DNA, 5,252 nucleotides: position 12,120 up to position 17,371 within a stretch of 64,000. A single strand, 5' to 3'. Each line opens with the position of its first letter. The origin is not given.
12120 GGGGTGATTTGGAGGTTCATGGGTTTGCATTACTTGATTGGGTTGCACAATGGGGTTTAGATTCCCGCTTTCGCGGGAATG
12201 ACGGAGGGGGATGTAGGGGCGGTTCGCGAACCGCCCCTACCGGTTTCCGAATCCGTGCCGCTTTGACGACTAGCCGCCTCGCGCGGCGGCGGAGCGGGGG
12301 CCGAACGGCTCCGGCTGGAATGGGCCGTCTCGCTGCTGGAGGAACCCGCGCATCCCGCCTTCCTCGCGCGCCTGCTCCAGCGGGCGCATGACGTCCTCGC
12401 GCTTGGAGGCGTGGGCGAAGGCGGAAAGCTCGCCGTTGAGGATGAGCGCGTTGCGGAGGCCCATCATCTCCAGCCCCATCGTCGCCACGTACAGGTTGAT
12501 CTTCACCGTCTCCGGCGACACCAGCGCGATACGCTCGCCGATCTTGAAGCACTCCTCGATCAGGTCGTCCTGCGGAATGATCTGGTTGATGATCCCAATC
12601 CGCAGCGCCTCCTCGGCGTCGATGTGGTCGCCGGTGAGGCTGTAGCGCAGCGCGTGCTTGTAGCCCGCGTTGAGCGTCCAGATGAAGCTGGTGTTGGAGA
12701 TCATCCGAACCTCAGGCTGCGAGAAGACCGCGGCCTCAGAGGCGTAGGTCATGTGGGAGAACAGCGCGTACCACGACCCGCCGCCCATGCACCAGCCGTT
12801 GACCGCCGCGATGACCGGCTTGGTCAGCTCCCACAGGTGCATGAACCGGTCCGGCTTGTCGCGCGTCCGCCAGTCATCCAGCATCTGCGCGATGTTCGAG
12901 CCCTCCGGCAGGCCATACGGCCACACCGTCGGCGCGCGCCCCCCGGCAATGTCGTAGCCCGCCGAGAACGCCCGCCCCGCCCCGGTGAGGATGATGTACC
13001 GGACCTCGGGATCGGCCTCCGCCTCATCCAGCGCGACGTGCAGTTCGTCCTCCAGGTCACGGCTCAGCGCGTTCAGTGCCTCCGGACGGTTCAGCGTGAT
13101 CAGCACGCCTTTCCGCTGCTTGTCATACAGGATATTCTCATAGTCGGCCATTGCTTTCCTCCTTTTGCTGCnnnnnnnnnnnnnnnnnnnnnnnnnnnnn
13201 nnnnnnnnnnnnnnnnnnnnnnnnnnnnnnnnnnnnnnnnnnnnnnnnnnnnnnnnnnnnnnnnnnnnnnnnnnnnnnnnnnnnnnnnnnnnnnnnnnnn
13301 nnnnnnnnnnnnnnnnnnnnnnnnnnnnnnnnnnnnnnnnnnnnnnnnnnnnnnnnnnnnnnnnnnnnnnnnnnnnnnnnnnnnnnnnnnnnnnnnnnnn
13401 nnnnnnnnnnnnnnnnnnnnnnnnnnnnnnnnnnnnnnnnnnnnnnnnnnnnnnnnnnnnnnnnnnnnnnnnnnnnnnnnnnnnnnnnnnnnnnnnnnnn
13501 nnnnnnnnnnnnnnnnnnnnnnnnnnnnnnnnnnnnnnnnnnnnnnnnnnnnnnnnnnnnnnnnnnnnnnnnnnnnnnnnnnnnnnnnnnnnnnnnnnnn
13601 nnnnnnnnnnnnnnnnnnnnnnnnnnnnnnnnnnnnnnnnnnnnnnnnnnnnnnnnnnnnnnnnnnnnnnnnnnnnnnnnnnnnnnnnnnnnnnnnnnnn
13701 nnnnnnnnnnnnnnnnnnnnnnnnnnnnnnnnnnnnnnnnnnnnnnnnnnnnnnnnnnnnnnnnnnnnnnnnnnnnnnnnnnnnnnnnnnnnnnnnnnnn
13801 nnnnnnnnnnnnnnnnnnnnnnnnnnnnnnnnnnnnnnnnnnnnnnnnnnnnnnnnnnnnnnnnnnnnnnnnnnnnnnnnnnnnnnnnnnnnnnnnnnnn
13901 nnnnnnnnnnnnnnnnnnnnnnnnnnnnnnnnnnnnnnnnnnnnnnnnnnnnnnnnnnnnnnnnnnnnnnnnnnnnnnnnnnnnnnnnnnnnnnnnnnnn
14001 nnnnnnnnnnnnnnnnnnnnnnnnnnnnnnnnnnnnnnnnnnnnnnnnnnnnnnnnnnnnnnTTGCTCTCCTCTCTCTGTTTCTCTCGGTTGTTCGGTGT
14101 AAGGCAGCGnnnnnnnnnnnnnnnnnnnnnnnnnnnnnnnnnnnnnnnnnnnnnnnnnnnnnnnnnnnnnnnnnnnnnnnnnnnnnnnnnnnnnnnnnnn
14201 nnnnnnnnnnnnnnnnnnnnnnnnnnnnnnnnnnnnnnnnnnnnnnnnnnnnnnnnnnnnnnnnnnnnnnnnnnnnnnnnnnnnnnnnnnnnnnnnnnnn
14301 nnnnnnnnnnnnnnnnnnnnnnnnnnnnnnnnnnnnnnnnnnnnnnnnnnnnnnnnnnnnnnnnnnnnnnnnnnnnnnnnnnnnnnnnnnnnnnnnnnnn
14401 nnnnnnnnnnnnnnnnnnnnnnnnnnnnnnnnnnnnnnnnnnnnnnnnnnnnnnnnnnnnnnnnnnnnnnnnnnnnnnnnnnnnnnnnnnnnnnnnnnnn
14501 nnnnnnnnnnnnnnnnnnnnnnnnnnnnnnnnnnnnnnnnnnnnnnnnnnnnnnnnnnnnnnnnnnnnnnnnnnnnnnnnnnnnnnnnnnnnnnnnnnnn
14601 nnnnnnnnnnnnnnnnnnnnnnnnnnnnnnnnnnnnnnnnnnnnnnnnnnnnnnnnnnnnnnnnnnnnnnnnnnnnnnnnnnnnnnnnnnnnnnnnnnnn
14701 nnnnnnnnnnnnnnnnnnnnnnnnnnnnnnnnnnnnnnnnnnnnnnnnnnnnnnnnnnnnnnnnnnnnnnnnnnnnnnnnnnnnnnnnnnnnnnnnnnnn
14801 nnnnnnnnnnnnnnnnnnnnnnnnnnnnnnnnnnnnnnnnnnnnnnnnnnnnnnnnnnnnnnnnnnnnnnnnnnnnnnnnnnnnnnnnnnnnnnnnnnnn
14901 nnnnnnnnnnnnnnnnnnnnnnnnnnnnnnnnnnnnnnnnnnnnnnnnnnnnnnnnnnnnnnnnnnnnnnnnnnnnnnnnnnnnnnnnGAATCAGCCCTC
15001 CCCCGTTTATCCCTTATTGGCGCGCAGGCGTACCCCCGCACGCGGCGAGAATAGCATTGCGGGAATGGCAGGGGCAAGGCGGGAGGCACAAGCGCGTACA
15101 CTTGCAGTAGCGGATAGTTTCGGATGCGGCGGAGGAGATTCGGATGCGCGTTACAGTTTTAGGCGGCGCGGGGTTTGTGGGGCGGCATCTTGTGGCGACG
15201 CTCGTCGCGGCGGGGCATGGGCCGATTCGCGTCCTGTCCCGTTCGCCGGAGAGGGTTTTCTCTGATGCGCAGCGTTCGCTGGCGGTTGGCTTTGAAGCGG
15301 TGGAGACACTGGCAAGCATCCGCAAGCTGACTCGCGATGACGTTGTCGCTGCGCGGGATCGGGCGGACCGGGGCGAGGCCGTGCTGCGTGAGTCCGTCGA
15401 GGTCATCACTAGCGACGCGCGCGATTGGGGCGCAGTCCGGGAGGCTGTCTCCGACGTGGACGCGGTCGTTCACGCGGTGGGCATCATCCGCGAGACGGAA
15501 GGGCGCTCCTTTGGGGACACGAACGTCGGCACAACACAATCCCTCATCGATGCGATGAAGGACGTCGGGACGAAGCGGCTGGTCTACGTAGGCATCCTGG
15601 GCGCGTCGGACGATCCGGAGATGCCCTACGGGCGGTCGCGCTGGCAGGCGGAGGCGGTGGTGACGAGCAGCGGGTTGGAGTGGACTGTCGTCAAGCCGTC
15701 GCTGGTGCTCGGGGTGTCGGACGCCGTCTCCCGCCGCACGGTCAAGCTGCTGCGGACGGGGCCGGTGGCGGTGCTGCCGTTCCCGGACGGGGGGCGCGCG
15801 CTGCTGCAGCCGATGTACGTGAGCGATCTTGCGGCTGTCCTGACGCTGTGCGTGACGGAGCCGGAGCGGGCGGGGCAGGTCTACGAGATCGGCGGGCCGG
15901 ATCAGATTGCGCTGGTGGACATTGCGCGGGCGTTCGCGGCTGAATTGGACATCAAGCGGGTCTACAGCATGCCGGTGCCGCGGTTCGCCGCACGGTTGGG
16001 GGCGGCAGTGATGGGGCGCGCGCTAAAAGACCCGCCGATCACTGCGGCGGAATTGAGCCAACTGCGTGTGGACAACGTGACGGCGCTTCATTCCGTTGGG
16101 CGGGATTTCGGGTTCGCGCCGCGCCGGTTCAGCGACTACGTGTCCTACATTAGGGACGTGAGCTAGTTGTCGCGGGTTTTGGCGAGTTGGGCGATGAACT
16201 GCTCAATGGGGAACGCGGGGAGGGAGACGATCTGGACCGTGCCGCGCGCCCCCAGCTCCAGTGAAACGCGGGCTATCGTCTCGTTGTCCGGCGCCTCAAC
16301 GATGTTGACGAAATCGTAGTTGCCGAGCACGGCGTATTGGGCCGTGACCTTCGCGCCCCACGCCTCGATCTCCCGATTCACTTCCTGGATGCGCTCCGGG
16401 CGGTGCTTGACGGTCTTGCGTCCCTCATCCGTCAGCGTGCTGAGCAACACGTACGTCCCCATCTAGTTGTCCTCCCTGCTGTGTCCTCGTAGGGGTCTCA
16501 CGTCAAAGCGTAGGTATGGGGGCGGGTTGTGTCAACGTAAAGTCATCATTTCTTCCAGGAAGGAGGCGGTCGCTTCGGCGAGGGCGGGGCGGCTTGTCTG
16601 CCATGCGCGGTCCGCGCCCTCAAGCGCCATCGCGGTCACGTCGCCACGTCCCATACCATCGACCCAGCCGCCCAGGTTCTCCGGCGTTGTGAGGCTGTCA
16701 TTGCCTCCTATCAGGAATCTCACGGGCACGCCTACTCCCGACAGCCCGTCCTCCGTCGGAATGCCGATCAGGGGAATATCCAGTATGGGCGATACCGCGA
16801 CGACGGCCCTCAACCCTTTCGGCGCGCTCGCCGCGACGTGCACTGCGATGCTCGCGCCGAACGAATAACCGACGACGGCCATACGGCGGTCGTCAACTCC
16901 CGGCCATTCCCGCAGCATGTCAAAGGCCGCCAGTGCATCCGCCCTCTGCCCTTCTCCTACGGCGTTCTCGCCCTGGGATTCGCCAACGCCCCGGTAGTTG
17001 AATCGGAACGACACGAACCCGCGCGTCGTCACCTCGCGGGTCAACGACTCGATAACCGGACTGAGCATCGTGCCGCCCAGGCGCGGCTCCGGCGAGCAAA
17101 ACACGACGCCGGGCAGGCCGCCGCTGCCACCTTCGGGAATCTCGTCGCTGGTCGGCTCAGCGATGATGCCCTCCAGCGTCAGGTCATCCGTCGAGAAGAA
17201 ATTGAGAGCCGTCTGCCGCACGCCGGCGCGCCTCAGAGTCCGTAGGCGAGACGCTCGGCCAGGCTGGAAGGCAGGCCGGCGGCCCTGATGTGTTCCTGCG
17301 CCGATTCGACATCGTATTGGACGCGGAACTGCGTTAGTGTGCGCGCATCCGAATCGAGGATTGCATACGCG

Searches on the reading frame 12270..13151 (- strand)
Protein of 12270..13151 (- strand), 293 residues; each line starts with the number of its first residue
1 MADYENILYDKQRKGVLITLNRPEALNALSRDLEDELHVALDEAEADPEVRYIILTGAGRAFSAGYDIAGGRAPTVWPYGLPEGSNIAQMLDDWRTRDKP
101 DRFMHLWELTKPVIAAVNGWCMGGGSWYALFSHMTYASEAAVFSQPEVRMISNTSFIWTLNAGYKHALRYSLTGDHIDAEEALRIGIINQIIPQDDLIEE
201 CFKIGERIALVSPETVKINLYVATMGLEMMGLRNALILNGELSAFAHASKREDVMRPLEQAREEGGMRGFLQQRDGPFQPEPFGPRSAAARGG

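Call 51: search_protein_families(library=pfam, max_evalue=0.00001, proteins=[window:12270-13151:-])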
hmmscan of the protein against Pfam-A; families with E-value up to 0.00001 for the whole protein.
window:12270-13151:- (293 aa): 2 families
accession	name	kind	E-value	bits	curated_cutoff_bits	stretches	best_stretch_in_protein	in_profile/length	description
PF00378.25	ECH_1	-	1.3e-39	136.5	27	1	17-228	8-210/251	Enoyl-CoA hydratase/isomerase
PF16113.10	ECH_2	-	6.2e-25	88.8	27.2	1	17-197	3-177/335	Enoyl-CoA hydratase/isomerase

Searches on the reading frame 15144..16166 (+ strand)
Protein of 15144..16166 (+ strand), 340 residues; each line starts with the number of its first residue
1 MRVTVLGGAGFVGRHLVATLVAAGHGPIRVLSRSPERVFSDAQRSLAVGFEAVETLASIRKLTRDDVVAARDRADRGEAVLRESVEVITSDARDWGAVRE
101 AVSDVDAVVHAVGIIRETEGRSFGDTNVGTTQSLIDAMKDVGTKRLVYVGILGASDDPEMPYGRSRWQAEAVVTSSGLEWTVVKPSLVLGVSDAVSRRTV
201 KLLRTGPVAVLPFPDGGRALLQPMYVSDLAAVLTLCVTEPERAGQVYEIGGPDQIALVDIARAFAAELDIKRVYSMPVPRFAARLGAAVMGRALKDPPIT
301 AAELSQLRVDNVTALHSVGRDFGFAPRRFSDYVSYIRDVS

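Call 51: search_protein_families(library=pfam, max_evalue=0.00001, proteins=[window:15144-16166:+])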
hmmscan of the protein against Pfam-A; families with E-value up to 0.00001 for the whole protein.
window:15144-16166:+ (340 aa): 5 families
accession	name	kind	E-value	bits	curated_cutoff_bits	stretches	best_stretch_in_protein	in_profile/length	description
PF13460.12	NAD_binding_10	-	9.2e-21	75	27.2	1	64-187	19-145/184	NAD(P)H-binding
PF01370.27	Epimerase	-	2.7e-18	66.7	20.9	1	3-250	1-240/240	NAD dependent epimerase/dehydratase family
PF05368.20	NmrA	-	8.6e-12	45.7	27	1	2-267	4-233/298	NmrA-like family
PF01073.25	3Beta_HSD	-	1.2e-10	41.3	22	1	5-150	2-115/280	3-beta hydroxysteroid dehydrogenase/isomerase family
PF04321.23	RmlD_sub_bind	-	7.7e-07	28.9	27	0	157-278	120-241/287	RmlD substrate binding domain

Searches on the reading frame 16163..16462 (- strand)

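Call 52: search_protein_families(library=pfam, max_evalue=0.00001, proteins=[window:16163-16462:-])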
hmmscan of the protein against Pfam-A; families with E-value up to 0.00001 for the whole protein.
window:16163-16462:- (99 aa): 1 family
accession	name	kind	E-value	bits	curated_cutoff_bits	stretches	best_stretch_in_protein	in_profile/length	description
PF08734.17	GYD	-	2e-30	105.1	31.4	1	4-91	1-89/91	GYD domain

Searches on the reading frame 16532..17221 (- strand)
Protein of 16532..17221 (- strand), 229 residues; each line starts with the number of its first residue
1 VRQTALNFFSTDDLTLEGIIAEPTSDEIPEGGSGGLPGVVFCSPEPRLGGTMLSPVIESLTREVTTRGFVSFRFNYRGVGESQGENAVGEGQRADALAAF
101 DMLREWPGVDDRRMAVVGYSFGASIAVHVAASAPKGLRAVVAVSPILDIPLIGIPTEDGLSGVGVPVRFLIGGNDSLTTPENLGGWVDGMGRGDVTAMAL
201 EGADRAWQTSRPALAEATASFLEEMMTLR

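Call 52: search_protein_families(library=pfam, max_evalue=0.00001, proteins=[window:16532-17221:-])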
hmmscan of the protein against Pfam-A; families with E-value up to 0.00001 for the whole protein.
window:16532-17221:- (229 aa): 5 families
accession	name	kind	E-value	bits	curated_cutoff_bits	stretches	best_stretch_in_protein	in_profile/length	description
PF12146.15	Hydrolase_4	-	4.5e-10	39.7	27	1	56-150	19-114/239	Serine aminopeptidase, S33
PF02129.25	Peptidase_S15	-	6.9e-10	39.5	23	1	64-148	47-131/262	X-Pro dipeptidyl-peptidase (S15 family)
PF00326.27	Peptidase_S9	-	2.5e-07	30.8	22.6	1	65-149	11-101/213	Prolyl oligopeptidase family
PF00561.26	Abhydrolase_1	-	8e-07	29.4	25.8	1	57-145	20-102/245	alpha/beta hydrolase fold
PF01738.24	DLH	-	5.7e-06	26.5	21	1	94-179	79-158/217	Dienelactone hydrolase family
